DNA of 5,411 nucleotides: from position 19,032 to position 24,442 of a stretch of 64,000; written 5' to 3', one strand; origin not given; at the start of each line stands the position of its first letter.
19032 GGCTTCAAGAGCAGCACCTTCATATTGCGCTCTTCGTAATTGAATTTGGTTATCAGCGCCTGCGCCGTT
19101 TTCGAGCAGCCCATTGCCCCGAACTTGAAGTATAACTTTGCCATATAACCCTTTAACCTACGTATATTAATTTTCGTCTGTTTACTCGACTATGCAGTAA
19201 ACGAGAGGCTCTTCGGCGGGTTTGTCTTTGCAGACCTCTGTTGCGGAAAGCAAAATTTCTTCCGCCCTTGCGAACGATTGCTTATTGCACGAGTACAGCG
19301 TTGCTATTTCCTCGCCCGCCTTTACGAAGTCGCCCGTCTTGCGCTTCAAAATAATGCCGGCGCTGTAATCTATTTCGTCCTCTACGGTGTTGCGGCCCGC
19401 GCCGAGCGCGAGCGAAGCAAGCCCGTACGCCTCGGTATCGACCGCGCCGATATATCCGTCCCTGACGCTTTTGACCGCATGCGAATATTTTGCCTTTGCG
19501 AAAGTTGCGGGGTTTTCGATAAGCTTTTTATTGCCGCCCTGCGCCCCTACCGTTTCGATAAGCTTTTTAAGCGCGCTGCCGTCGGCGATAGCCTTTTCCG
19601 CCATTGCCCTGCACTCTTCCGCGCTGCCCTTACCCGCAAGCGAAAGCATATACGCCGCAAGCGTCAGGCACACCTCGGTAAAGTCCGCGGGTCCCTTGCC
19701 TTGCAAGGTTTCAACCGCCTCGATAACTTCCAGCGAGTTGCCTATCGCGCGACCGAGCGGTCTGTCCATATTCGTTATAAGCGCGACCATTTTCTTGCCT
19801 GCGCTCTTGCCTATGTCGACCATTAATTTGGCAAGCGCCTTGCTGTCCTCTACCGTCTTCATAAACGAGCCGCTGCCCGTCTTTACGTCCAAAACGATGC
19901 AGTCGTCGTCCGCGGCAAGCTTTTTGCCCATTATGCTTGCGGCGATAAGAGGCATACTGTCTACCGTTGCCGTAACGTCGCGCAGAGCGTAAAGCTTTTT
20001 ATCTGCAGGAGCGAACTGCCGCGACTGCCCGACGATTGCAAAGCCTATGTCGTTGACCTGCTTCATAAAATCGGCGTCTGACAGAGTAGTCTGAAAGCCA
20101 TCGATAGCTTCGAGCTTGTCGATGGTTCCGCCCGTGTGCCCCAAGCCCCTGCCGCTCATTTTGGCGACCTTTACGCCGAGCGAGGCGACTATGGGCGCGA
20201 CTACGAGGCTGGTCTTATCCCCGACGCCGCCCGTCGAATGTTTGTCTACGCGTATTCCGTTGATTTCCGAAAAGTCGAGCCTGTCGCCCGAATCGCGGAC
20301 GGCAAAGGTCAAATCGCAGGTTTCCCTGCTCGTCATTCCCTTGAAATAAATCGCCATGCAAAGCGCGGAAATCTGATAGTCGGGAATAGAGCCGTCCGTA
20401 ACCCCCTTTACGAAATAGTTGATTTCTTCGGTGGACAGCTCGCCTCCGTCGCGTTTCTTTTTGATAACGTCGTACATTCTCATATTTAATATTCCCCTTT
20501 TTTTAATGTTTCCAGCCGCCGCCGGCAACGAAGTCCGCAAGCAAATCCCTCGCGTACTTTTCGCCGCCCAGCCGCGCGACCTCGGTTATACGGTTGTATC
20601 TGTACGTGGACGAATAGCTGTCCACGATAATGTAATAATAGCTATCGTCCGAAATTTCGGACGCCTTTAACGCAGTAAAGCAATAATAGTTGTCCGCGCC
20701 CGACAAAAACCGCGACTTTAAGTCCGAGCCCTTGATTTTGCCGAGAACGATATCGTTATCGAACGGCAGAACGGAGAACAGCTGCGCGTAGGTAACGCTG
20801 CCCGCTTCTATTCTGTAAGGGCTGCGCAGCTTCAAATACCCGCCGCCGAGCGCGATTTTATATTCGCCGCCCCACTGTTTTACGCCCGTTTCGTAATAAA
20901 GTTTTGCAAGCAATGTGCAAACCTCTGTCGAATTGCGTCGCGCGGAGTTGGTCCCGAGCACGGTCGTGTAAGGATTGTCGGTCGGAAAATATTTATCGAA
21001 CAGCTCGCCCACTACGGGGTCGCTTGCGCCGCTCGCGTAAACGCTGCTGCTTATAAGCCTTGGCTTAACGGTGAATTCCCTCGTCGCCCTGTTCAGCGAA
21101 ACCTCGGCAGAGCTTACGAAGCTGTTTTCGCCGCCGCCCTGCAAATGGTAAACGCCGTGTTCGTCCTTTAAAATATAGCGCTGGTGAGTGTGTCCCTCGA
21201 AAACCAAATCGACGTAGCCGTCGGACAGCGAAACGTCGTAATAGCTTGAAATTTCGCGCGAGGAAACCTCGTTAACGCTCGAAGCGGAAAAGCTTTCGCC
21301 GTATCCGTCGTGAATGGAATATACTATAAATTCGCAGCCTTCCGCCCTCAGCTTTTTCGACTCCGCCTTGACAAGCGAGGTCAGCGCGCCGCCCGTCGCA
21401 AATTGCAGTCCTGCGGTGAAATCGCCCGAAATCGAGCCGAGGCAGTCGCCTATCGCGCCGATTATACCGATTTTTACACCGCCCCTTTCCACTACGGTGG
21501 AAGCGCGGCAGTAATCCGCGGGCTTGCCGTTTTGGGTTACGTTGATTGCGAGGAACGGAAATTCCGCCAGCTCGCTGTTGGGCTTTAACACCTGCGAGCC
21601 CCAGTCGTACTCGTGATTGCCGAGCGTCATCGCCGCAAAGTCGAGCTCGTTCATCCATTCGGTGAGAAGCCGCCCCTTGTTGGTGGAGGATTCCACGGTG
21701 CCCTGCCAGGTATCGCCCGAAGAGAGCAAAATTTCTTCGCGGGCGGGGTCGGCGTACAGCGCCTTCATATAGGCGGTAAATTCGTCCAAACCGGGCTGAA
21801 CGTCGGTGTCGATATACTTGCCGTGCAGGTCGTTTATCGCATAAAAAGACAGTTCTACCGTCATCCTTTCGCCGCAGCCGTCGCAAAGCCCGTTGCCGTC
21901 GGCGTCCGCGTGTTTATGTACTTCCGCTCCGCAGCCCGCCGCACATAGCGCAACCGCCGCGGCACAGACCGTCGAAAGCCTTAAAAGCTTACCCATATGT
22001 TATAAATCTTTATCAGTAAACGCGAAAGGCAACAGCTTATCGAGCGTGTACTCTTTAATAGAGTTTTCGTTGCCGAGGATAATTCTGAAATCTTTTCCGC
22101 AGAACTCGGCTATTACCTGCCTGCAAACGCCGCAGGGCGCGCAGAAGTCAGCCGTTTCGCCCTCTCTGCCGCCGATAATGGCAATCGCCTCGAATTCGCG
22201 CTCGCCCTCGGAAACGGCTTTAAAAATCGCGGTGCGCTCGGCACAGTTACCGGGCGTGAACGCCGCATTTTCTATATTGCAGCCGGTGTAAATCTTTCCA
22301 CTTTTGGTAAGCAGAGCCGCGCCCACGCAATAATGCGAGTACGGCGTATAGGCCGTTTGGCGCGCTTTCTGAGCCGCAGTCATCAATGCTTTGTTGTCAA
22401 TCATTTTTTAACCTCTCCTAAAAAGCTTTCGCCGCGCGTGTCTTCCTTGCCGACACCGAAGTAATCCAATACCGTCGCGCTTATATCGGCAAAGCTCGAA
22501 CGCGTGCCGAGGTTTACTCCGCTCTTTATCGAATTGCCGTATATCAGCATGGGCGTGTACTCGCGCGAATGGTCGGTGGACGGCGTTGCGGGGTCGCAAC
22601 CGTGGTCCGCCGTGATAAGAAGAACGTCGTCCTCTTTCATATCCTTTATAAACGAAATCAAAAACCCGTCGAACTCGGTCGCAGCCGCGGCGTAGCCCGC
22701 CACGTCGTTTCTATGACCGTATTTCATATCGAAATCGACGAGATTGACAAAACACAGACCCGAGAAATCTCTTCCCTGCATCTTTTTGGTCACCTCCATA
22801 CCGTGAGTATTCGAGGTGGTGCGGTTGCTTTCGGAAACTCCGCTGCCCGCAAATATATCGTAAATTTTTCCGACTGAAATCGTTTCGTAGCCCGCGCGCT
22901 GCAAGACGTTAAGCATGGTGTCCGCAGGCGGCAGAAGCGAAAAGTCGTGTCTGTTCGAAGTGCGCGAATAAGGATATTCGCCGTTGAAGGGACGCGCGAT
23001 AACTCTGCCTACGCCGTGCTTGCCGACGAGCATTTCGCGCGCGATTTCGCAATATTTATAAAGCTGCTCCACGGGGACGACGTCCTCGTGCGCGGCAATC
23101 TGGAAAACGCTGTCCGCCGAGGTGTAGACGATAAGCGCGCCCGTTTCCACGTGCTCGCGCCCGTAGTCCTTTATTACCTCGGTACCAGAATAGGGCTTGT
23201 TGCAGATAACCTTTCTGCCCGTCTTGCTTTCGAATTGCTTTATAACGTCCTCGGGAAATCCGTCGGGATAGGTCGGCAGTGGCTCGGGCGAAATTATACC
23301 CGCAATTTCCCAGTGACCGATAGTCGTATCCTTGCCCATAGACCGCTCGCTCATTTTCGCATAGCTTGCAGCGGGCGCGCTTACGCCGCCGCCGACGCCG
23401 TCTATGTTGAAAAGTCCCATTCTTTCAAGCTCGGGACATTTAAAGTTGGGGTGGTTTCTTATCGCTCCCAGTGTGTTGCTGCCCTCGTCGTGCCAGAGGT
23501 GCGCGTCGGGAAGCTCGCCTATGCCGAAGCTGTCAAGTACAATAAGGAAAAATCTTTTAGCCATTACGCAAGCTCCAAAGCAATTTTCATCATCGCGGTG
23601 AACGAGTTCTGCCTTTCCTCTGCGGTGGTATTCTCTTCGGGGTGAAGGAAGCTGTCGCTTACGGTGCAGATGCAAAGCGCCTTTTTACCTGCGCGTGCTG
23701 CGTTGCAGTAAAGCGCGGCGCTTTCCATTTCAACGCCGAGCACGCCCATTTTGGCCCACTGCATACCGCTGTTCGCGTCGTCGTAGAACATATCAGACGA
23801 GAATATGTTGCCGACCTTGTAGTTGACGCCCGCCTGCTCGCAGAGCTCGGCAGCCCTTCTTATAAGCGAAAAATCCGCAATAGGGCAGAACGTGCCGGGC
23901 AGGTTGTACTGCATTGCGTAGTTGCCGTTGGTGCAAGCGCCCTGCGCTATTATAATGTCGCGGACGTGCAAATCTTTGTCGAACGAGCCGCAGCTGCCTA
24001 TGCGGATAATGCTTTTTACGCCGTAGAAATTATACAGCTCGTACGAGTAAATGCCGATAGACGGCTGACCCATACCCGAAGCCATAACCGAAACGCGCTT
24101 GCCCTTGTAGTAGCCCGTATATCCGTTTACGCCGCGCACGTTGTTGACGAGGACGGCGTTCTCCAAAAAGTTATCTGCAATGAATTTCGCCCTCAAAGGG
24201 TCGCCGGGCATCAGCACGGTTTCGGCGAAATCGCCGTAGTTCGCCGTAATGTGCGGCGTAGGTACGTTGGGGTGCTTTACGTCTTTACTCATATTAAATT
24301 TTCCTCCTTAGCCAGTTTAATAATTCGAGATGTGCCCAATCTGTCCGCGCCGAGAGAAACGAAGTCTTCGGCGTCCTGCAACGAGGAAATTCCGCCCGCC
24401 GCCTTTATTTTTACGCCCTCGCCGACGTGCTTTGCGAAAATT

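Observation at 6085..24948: Self-contained extracellular nucleic-acid utilisation locus (about 19 kb, 19 co-directional genes)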

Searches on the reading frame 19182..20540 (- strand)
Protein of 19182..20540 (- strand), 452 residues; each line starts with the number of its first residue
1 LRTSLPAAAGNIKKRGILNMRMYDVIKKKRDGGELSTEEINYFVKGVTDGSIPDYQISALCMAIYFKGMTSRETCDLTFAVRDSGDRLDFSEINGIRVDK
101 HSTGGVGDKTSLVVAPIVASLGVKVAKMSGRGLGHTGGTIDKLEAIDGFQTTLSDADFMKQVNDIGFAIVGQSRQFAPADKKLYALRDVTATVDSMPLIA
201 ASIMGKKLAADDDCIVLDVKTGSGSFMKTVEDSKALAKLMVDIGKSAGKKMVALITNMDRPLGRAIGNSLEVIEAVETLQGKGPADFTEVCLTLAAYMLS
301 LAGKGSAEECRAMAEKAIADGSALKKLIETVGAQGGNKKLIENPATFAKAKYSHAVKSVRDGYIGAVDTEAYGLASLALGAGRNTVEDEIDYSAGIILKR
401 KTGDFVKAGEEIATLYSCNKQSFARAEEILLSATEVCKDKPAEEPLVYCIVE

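Call 4: search_protein_families(library=pfam, proteins=[window:19182-20540:-])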
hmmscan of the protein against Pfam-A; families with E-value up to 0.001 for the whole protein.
window:19182-20540:- (452 aa): 3 families
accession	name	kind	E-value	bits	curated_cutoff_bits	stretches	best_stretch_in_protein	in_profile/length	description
PF00591.27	Glycos_transf_3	-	1.8e-43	149.5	27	1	97-324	4-253/253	Glycosyl transferase family, a/b domain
PF02885.22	Glycos_trans_3N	-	4.3e-22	78.1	26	1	24-85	2-63/63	Glycosyl transferase family, helical bundle domain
PF07831.19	PYNP_C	-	3.9e-19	68.5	27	1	363-429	1-67/75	Pyrimidine nucleoside phosphorylase C-terminal domain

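Call 61: search_protein_families(library=ncbifam, proteins=[window:19182-20540:-], max_evalue=0.00001)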
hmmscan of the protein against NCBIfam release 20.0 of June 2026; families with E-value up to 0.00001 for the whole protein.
window:19182-20540:- (452 aa): 9 families
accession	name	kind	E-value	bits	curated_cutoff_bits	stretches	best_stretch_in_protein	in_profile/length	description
NF004747.0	PRK06078.1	equivalog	1.4e-173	577.5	559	1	20-440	1-421/434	pyrimidine-nucleoside phosphorylase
TIGR02644.1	Y_phosphoryl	subfamily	5.3e-173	575.6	409.05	1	22-433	1-413/417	pyrimidine-nucleoside phosphorylase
NF004490.0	PRK05820.1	equivalog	6.6e-162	539.1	269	1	20-450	3-436/439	thymidine phosphorylase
TIGR02643.1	T_phosphoryl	equivalog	3e-135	451.5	570.7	1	24-449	5-435/437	thymidine phosphorylase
TIGR02645.1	ARCH_P_rylase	hypoth_equivalog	2e-71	241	434.6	1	24-426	88-479/493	putative thymidine phosphorylase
NF003338.0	PRK04350.1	subfamily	5.2e-71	239.5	434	1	23-440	93-496/502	thymidine phosphorylase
TIGR03327.1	AMP_phos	equivalog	2.9e-70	237.2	535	1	24-428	89-482/500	AMP phosphorylase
NF011201.0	PRK14607.1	equivalog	7.7e-16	57.8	670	1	19-187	192-359/534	bifunctional anthranilate synthase component II/anthranilate phosphoribosyltransferase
TIGR01245.1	trpD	equivalog_domain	2.3e-13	50.2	199.05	1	30-187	5-162/330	anthranilate phosphoribosyltransferase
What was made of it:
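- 19182..20483 (-): pdp, pyrimidine-nucleoside phosphorylase (433 aa from ATG 20483). NF004747 577.5 bits, cut-off 559 (call 61).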

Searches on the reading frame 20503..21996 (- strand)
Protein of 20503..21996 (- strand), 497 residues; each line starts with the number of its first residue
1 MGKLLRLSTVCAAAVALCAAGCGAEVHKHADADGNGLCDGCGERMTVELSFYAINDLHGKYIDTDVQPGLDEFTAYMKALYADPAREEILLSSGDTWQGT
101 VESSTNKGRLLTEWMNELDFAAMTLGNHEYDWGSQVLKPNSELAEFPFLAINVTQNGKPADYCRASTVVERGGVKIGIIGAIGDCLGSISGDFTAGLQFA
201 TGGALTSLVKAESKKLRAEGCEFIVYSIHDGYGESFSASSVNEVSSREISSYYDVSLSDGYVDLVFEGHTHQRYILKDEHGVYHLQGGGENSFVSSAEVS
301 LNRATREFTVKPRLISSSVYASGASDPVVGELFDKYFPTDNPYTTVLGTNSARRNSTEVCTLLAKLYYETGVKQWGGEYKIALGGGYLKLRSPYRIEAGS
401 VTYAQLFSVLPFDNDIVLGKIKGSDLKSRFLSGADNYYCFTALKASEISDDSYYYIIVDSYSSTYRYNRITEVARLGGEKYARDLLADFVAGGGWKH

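Call 4: search_protein_families(library=pfam, proteins=[window:20503-21996:-])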
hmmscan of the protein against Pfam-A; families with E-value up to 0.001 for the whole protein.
window:20503-21996:- (497 aa): 2 families
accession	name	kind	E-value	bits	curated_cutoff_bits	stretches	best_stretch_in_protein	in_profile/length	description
PF02872.23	5_nucleotid_C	-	2.3e-07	31.5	23.6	1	354-431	19-87/158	5'-nucleotidase, C-terminal domain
PF00149.33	Metallophos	-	1.5e-06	29.2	21.5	1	50-272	2-190/191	Calcineurin-like phosphoesterase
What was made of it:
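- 20503..21996 (-): Lipoprotein nucleotidase of the UshA/CpdB metallophosphoesterase family (497 aa). Whether it acts on 5' or 3' phosphates is not resolved. Pfam Metallophos + 5_nucleotid_C (call 4).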

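Call 7: search_protein_families(library=ncbifam, proteins=[window:20503-21996:-], max_evalue=0.01)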
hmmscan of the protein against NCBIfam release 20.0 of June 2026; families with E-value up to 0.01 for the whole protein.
window:20503-21996:- (497 aa): 13 families
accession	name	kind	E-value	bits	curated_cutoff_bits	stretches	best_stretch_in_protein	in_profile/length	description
NF006934.0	PRK09419.1-1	subfamily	1.2e-26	92.7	1646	1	46-436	628-1007/1174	multifunctional 2',3'-cyclic-nucleotide 2'-phosphodiesterase/3'-nucleotidase/5'-nucleotidase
NF007109.1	PRK09558.1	equivalog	4.7e-26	91.7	600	2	10-280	6-265/550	bifunctional UDP-sugar hydrolase/5'-nucleotidase UshA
NF040549.1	Nt5e_LPXTG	exception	1.2e-16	60.2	1050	1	52-171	102-217/731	cell surface ecto-5'-nucleotidase Nt5e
TIGR01530.1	nadN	equivalog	2.1e-14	53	436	1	85-181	48-146/550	NAD nucleotidase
TIGR04486.1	thiosulf_SoxB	equivalog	2.2e-14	52.7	550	1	69-232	116-277/556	thiosulfohydrolase SoxB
NF006938.0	PRK09420.1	equivalog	8.6e-09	34.3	486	1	109-274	99-263/648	bifunctional 2',3'-cyclic-nucleotide 2'-phosphodiesterase/3'-nucleotidase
NF006936.0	PRK09419.1-3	equivalog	1.4e-08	32.8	2542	1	113-154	138-179/1212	multifunctional 2',3'-cyclic-nucleotide 2'-phosphodiesterase/3'-nucleotidase/5'-nucleotidase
NF006935.0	PRK09419.1-2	equivalog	6.4e-08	30.7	2801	1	105-278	121-293/1445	multifunctional 2',3'-cyclic-nucleotide 2'-phosphodiesterase/3'-nucleotidase/5'-nucleotidase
NF006937.0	PRK09419.1-4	equivalog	2.3e-07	28.6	2554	1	88-138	680-730/1411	multifunctional 2',3'-cyclic-nucleotide 2'-phosphodiesterase/3'-nucleotidase/5'-nucleotidase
NF041198.1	UshA_like_PCGU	equivalog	2.5e-07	29.7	275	1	99-186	85-172/519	UshA-like (seleno)protein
TIGR01390.1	CycNucDiestase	equivalog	2.9e-06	26.1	883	1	110-276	78-243/626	2',3'-cyclic-nucleotide 2'-phosphodiesterase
NF008871.0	PRK11907.1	equivalog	0.00011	20.5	1266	1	111-284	193-365/814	bifunctional 2',3'-cyclic-nucleotide 2'-phosphodiesterase/3'-nucleotidase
NF006933.0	PRK09418.1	equivalog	0.00024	19.4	1419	1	111-272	122-288/780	bifunctional 2',3'-cyclic-nucleotide 2'-phosphodiesterase/3'-nucleotidase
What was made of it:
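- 20503..21996 (-): NCBIfam best hits are a 2',3'-cyclic phosphodiesterase/3'-/5'-nucleotidase and UshA, both far below cut-off (call 7).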

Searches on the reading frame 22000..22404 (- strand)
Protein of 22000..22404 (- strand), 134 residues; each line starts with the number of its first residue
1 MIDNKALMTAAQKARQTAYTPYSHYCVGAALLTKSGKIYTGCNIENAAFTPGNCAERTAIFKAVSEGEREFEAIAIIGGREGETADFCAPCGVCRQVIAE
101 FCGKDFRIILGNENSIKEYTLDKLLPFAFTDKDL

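Call 4: search_protein_families(library=pfam, proteins=[window:22000-22404:-])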
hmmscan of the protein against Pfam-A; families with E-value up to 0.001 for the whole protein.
window:22000-22404:- (134 aa): 2 families
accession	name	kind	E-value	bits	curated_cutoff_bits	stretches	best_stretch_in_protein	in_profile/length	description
PF00383.29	dCMP_cyt_deam_1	-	4e-19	68.8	25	1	3-105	3-97/102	Cytidine and deoxycytidylate deaminase zinc-binding region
PF08211.18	dCMP_cyt_deam_2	-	3.1e-12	47.3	25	1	5-74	42-110/130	Cytidine and deoxycytidylate deaminase zinc-binding region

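Call 61: search_protein_families(library=ncbifam, proteins=[window:22000-22404:-], max_evalue=0.00001)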
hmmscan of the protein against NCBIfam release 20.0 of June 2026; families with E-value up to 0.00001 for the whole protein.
window:22000-22404:- (134 aa): 7 families
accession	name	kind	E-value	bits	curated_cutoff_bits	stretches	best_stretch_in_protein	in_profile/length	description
NF004064.0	PRK05578.1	equivalog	3.1e-45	153.4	74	1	2-134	4-128/130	cytidine deaminase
TIGR01354.1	cyt_deam_tetra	equivalog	5.6e-44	149.5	113.65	1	6-134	2-126/126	cytidine deaminase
NF009076.0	PRK12411.1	equivalog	1.5e-42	144.7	216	1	3-134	2-130/132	cytidine deaminase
NF005314.0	PRK06848.1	equivalog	7e-21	74.7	131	1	4-131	7-136/139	cytidine deaminase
TIGR01355.1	cyt_deam_dimer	equivalog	1.4e-17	63.9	275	1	3-134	21-145/283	cytidine deaminase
NF006537.0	PRK09027.1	equivalog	5.7e-17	62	153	1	4-69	189-254/295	cytidine deaminase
NF006155.0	PRK08298.1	equivalog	5.5e-08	32.9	129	1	25-121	23-118/136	cytidine deaminase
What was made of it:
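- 22000..22404 (-): cdd, cytidine deaminase (134 aa). NF004064 153 bits, cut-off 74 (call 61).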

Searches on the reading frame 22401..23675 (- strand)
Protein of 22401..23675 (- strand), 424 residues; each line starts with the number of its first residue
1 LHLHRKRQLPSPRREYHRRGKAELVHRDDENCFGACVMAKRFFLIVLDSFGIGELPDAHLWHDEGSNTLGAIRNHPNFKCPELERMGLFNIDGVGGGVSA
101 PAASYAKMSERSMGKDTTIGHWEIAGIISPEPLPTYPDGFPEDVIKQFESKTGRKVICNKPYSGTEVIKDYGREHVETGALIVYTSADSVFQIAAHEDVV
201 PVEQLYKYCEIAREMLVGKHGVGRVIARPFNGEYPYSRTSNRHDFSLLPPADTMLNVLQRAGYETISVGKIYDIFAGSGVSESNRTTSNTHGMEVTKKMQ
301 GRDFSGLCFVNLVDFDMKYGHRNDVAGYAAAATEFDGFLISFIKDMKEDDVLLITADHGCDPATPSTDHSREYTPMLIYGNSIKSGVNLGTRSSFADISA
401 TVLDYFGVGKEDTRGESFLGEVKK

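Call 4: search_protein_families(library=pfam, proteins=[window:22401-23675:-])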
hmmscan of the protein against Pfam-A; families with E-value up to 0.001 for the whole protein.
window:22401-23675:- (424 aa): 2 families
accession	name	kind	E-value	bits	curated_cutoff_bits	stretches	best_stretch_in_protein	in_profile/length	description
PF01676.23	Metalloenzyme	-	3e-37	128.9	24.3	1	40-408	1-250/252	Metalloenzyme superfamily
PF00884.28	Sulfatase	-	2.4e-07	30.8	25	1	313-408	200-301/301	Sulfatase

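Call 7: search_protein_families(library=ncbifam, proteins=[window:22401-23675:-], max_evalue=0.01)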
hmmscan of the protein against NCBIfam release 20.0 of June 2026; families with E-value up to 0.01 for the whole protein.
window:22401-23675:- (424 aa): 7 families
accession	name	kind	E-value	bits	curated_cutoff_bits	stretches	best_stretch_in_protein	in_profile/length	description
NF003766.0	PRK05362.1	equivalog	2.1e-150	500.9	256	1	39-421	3-394/396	phosphopentomutase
TIGR01696.1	deoB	equivalog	5.1e-136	453.5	341.2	1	41-410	1-375/381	phosphopentomutase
NF009049.0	PRK12383.1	equivalog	6.2e-48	163.7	254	2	256-423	238-402/408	phosphopentomutase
NF003104.0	PRK04024.1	equivalog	4e-05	22.5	489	1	273-384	265-371/412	2,3-bisphosphoglycerate-independent phosphoglycerate mutase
TIGR00306.2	apgM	subfamily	6.7e-05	22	320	1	285-383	273-371/403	2,3-bisphosphoglycerate-independent phosphoglycerate mutase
TIGR01307.1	pgm_bpd_ind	equivalog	0.00041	18.9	330.65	1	294-410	375-494/504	2,3-bisphosphoglycerate-independent phosphoglycerate mutase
NF038358.1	phophono_PhpG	equivalog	0.0095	14.7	545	0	294-384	299-386/417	CMP-5'-phosphonoformate--3-phosphoglycerate phosphonoformyl transferase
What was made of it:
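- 22401..23564 (-): deoB, phosphopentomutase (387 aa from ATG 23564; overlaps the deoD stop by 1 nt). NF003766 501 bits, cut-off 256 (call 7).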

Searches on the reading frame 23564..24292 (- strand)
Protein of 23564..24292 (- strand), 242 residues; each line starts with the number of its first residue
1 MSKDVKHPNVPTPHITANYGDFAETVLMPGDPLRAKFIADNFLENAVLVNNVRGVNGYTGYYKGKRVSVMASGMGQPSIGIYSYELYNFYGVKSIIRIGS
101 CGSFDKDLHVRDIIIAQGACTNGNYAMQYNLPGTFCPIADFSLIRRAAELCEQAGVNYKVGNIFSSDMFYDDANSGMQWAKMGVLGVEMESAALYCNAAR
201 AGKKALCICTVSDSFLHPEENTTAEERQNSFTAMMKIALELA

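Call 4: search_protein_families(library=pfam, proteins=[window:23564-24292:-])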
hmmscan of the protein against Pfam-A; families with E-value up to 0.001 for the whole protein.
window:23564-24292:- (242 aa): 1 family
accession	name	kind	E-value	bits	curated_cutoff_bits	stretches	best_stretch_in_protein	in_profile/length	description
PF01048.26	PNP_UDP_1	-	6.7e-38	130.8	25.1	1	26-233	3-219/233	Phosphorylase superfamily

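Call 7: search_protein_families(library=ncbifam, proteins=[window:23564-24292:-], max_evalue=0.01)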
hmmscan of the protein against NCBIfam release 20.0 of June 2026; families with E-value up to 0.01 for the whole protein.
window:23564-24292:- (242 aa): 15 families
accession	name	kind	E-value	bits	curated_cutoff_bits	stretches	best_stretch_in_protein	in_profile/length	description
NF004489.0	PRK05819.1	subfamily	1.1e-101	339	230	1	12-241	3-232/236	DeoD-type purine-nucleoside phosphorylase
NF009914.0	PRK13374.1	subfamily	1.7e-95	319.1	338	1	12-242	3-233/235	DeoD-type purine-nucleoside phosphorylase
TIGR00107.1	deoD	equivalog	8.4e-88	293.8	232.25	1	14-241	1-228/232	purine-nucleoside phosphorylase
TIGR01718.1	Uridine-psphlse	equivalog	1.1e-28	100.3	280.3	1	14-214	3-214/245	uridine phosphorylase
NF008383.0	PRK11178.1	equivalog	3.8e-26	91.9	262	1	21-211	17-219/254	uridine phosphorylase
NF004079.0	PRK05584.1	equivalog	2.8e-15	56.5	169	1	54-214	30-199/232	5'-methylthioadenosine/adenosylhomocysteine nucleosidase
TIGR01704.1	MTA_SAH-Nsdase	equivalog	1.4e-09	37.8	73.8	1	41-194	17-178/229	5'-methylthioadenosine/S-adenosylhomocysteine nucleosidase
NF005500.0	PRK07115.1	equivalog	1.8e-09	37.3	264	1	54-230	52-228/261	AMP nucleosidase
TIGR03468.1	HpnG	hypoth_equivalog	3.6e-09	36.5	187.1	1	63-214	18-157/212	hopanoid-associated phosphorylase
NF011286.0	PRK14697.1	equivalog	1.3e-07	31.4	260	1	43-214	18-196/233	bifunctional 5'-methylthioadenosine/S-adenosylhomocysteine nucleosidase/phosphatase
NF005213.0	PRK06698.1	equivalog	9.2e-07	28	768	1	44-214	19-196/459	bifunctional 5'-methylthioadenosine/S-adenosylhomocysteine nucleosidase/phosphatase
TIGR03664.1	fut_nucase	equivalog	3.2e-06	27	124.7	1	47-212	13-200/228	futalosine hydrolase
TIGR01721.1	AMN-like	hypoth_equivalog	4.6e-06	26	307.2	1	65-226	60-222/269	AMP nucleosidase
TIGR01719.1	euk_UDPppase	equivalog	3.3e-05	23.3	249.95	1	11-104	20-122/287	uridine phosphorylase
NF005522.0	PRK07164.1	equivalog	0.0007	19.1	161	1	67-240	47-209/218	5'-methylthioadenosine/S-adenosylhomocysteine nucleosidase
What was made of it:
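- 23564..24292 (-): deoD, purine nucleoside phosphorylase (242 aa). TIGR00107 294 bits, cut-off 232 (call 7).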
